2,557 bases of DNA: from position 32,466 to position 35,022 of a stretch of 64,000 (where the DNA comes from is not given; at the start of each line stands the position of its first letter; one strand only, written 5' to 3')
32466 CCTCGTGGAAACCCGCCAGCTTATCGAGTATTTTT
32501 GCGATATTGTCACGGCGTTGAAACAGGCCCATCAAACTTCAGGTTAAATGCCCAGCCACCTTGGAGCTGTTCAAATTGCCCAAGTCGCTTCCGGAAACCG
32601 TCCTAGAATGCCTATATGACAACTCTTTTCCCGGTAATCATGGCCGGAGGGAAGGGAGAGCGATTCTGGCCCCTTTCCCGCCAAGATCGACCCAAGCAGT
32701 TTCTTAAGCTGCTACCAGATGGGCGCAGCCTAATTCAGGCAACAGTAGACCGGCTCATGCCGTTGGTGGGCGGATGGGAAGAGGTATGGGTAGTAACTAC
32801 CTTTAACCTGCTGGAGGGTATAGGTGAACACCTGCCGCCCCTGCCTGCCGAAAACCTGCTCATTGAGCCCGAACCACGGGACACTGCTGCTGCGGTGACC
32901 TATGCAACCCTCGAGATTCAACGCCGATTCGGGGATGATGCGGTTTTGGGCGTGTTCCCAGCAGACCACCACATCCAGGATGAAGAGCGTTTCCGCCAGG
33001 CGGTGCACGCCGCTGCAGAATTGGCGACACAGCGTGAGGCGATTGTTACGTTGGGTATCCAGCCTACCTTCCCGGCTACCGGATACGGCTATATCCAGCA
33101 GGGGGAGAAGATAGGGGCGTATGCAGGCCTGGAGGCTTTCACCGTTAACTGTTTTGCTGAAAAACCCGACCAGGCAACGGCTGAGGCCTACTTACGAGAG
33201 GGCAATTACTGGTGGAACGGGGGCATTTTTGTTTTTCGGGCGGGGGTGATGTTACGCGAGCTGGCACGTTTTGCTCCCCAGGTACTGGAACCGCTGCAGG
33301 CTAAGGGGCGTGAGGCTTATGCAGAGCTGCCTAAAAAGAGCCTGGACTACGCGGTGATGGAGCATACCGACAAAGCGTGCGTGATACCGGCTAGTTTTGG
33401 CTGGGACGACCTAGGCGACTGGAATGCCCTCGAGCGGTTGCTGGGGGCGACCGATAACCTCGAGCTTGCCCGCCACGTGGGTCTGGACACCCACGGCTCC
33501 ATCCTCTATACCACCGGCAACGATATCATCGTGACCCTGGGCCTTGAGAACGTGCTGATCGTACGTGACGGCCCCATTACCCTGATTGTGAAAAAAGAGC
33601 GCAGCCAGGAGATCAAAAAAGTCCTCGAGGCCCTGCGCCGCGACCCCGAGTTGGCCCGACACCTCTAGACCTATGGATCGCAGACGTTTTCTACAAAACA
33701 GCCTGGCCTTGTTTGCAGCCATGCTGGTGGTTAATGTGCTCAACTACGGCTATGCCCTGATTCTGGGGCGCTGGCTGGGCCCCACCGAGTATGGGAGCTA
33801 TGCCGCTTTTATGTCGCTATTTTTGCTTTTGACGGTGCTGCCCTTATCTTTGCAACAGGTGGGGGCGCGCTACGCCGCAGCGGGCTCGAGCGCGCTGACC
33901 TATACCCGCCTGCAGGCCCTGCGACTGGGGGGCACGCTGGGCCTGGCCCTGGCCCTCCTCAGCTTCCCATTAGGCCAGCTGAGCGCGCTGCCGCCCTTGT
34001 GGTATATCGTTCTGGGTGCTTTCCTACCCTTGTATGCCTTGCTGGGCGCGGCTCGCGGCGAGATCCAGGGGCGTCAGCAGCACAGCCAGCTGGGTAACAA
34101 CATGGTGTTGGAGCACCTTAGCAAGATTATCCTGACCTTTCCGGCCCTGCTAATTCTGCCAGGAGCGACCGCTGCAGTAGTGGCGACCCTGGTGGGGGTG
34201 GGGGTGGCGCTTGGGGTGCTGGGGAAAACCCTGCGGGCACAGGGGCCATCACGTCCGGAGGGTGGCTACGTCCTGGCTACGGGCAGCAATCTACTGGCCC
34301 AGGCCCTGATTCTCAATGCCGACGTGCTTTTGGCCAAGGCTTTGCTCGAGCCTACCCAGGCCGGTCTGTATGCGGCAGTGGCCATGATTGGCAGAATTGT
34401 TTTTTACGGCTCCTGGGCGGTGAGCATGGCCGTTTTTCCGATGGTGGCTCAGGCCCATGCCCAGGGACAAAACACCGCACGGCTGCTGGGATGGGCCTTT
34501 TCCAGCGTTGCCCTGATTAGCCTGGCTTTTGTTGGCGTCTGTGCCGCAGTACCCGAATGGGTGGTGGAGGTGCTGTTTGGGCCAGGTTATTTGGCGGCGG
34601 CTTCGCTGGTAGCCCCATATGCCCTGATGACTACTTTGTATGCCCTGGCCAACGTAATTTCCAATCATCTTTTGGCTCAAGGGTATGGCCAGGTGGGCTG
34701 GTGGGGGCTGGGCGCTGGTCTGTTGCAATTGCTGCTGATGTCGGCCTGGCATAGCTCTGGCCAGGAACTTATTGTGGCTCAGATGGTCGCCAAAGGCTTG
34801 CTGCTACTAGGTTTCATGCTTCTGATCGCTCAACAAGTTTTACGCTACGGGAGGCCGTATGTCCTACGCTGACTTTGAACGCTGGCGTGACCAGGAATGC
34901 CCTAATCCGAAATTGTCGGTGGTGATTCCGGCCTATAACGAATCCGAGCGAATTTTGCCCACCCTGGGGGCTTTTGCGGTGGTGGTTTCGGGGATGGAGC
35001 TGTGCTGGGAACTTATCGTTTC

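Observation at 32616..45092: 12-gene translationally coupled glycan operon with polyprenyl-phosphate-sugar / GT-C logic rather than a classical Wzx/Wzy or ABC pathway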

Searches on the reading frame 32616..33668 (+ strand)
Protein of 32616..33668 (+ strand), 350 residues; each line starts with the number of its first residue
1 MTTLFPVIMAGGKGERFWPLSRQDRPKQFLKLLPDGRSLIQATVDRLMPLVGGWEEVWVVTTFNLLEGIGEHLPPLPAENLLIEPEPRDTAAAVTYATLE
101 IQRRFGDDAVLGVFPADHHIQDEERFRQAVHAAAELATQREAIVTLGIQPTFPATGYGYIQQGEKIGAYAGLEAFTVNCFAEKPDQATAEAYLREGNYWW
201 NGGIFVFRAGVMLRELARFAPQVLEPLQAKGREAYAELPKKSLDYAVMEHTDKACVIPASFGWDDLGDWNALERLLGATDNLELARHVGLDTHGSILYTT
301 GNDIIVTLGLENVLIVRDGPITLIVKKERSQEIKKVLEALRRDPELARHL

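Call 3: search_protein_families(library=pfam, proteins=[window:32616-33668:+], max_evalue=0.01)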
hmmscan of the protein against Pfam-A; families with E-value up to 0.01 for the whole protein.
window:32616-33668:+ (350 aa): 3 families
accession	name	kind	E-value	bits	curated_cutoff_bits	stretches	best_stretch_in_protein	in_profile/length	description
PF00483.29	NTP_transferase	-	7.9e-43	147.2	21.2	1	6-274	2-237/245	Nucleotidyl transferase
PF22640.1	ManC_GMP_beta-helix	-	8.5e-13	48.5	27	1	286-340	2-55/55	MannoseP isomerase/GMP-like beta-helix domain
PF12804.13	NTP_transf_3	-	2.5e-07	31.5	27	1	7-134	2-112/160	MobA-like NTP transferase domain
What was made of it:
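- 32616..33668 (+): ManC: mannose-1-phosphate guanylyltransferase (GMP domain only, no PMI domain). It would supply GDP-mannose. NTP_transferase 7.9e-43 plus ManC_GMP_beta-helix (call 3).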

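Call 6: search_protein_families(library=ncbifam, proteins=[window:32616-33668:+], max_evalue=0.01)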
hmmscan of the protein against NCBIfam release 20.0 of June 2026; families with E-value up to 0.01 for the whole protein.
window:32616-33668:+ (350 aa): 7 families
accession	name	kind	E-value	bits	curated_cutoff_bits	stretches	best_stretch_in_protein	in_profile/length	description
TIGR01479.1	GMP_PMI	equivalog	3.2e-85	286.7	372.95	1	4-343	1-348/467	mannose-1-phosphate guanylyltransferase/mannose-6-phosphate isomerase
NF012004.0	PRK15460.1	equivalog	1.6e-66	225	859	1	2-345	4-360/478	mannose-1-phosphate guanyltransferase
TIGR03992.1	Arch_glmU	subfamily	2.4e-05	23.4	292.1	1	7-134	4-122/393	bifunctional sugar-1-phosphate nucleotidylyltransferase/acetyltransferase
NF041173.1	Sug_nt_acttase_Thmprot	equivalog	0.00075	18.5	600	1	7-101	4-94/405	bifunctional sugar-1-phosphate nucleotidylyltransferase/acetyltransferase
NF008075.0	PRK10812.1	equivalog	0.0046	16.2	438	1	177-221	154-196/265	metal-dependent hydrolase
NF002023.0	PRK00844.1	subfamily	0.0066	15.3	458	0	4-26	7-28/408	glucose-1-phosphate adenylyltransferase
NF041313.1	UDPGP_AglF_Halo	equivalog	0.0084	15.6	400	0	7-63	4-55/234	UTP--glucose-1-phosphate uridylyltransferase AglF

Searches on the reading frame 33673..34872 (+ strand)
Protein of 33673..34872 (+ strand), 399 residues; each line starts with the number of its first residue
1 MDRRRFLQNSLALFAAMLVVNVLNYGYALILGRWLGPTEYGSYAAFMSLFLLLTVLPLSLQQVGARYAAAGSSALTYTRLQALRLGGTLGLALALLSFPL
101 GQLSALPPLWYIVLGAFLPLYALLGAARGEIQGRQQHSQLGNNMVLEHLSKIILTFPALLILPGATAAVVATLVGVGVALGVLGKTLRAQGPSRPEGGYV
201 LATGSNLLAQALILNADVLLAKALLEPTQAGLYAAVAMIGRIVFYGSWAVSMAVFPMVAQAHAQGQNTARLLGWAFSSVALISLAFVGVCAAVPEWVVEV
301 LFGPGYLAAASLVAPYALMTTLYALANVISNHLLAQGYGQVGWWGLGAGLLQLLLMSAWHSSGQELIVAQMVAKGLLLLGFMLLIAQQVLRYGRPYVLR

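Call 3: search_protein_families(library=pfam, proteins=[window:33673-34872:+], max_evalue=0.01)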
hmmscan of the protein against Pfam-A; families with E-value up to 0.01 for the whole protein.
window:33673-34872:+ (399 aa): 2 families
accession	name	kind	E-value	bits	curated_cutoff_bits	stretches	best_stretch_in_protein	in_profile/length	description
PF01943.22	Polysacc_synt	-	4.5e-09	36.6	28.2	1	7-261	2-273/274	Polysaccharide biosynthesis protein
PF13440.11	Polysacc_synt_3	-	0.00087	19.1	23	1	30-309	1-291/293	Polysaccharide biosynthesis protein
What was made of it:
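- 33673..34872 (+): MOP-superfamily (Wzx-like) flippase, 399 aa, about 11 hydrophobic segments. PF01943 Polysacc_synt 36.6 bits against a 28.2 cut-off (call 3).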

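Call 6: search_protein_families(library=ncbifam, proteins=[window:33673-34872:+], max_evalue=0.01)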
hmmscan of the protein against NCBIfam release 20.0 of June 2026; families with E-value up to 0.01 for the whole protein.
window:33673-34872:+ (399 aa): 0 families
